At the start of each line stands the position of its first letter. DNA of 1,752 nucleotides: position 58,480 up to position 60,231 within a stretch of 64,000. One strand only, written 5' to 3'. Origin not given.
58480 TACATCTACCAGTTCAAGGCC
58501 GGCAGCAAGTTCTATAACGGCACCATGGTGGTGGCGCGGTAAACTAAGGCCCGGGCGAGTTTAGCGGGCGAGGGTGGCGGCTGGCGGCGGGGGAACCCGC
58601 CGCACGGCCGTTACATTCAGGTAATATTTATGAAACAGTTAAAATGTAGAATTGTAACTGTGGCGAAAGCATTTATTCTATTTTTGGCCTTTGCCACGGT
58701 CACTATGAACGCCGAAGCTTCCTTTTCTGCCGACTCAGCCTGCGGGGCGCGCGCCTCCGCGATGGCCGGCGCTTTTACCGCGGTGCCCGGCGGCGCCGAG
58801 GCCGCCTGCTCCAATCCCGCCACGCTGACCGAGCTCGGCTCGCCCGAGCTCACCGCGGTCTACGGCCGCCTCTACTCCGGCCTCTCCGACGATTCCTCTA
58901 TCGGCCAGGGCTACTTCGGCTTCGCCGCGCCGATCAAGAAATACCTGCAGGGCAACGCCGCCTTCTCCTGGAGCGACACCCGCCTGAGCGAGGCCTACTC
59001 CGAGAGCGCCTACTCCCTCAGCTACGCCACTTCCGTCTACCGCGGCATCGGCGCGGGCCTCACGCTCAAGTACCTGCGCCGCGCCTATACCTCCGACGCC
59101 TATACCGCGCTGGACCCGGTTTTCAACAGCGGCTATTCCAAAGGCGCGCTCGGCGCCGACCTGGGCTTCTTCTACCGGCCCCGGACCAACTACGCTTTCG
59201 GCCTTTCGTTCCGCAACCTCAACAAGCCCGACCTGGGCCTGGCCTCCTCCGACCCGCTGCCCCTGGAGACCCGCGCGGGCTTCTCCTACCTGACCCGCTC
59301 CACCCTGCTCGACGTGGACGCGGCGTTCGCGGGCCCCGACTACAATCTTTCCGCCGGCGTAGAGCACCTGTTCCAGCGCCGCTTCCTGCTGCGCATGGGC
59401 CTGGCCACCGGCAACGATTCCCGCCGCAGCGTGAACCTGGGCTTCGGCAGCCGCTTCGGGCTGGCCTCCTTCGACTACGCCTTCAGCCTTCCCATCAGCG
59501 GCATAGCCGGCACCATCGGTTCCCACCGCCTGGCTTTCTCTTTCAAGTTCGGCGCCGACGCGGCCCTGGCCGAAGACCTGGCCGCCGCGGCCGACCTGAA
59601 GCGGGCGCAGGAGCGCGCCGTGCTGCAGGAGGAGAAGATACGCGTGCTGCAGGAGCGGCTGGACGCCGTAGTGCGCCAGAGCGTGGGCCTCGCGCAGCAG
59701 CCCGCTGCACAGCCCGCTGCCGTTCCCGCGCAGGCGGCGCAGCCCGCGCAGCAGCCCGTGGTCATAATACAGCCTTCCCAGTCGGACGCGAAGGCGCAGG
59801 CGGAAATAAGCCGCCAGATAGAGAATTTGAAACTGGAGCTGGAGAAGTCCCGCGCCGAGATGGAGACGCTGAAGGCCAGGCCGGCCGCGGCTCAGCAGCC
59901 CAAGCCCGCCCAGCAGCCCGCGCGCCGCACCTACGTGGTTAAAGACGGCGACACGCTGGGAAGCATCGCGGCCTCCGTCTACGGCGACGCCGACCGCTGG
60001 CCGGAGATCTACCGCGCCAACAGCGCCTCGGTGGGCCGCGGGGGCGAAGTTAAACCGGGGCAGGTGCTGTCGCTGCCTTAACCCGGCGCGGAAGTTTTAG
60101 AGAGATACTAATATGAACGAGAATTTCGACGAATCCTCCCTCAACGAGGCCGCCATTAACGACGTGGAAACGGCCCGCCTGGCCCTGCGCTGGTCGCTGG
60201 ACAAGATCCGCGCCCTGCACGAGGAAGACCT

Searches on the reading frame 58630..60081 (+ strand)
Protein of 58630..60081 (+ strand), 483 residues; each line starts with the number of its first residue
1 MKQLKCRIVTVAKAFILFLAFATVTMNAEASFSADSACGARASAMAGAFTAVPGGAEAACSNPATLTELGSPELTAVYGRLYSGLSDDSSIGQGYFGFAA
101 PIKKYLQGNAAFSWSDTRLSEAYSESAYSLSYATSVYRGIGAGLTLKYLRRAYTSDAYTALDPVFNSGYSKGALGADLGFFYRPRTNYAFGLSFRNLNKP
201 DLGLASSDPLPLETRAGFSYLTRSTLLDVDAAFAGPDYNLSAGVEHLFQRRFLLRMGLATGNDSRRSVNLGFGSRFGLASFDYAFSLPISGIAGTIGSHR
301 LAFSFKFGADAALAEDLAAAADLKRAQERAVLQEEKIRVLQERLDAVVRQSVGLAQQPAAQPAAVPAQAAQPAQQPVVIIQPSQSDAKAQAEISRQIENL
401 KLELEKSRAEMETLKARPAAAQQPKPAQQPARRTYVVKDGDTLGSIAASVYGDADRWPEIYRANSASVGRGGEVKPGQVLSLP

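Call 23: search_protein_families(library=pfam, proteins=[window:58630-60081:+], max_evalue=0.001)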
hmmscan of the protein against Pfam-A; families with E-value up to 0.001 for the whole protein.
window:58630-60081:+ (483 aa): 2 families
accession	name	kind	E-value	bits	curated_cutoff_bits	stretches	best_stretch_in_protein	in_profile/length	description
PF01476.26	LysM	-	1.3e-05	25.5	20.9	1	435-483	1-43/43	LysM domain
PF13729.12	TraF_2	-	0.00043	20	25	1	123-206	136-227/264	F plasmid transfer operon, TraF, protein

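Call 72: search_protein_families(library=phrogs, proteins=[window:58630-60078:+], max_evalue=0.001)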
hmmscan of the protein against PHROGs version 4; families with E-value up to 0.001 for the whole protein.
window:58630-60078:+ (483 aa): 6 families
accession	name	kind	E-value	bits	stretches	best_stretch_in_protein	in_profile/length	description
phrog_380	-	lysis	8.8e-15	55.5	1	407-483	165-235/309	endolysin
phrog_21966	-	unknown function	1.4e-10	42.4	1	428-483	90-145/146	-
phrog_8272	-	tail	5.2e-08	34.2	1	434-483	39-88/93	tail protein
phrog_14367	-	unknown function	3.3e-06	26.2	1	416-479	799-860/869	-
phrog_975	-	tail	7.5e-05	23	1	434-465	6-37/238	baseplate protein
phrog_46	-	tail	0.00024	22.1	1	432-483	7-59/130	baseplate hub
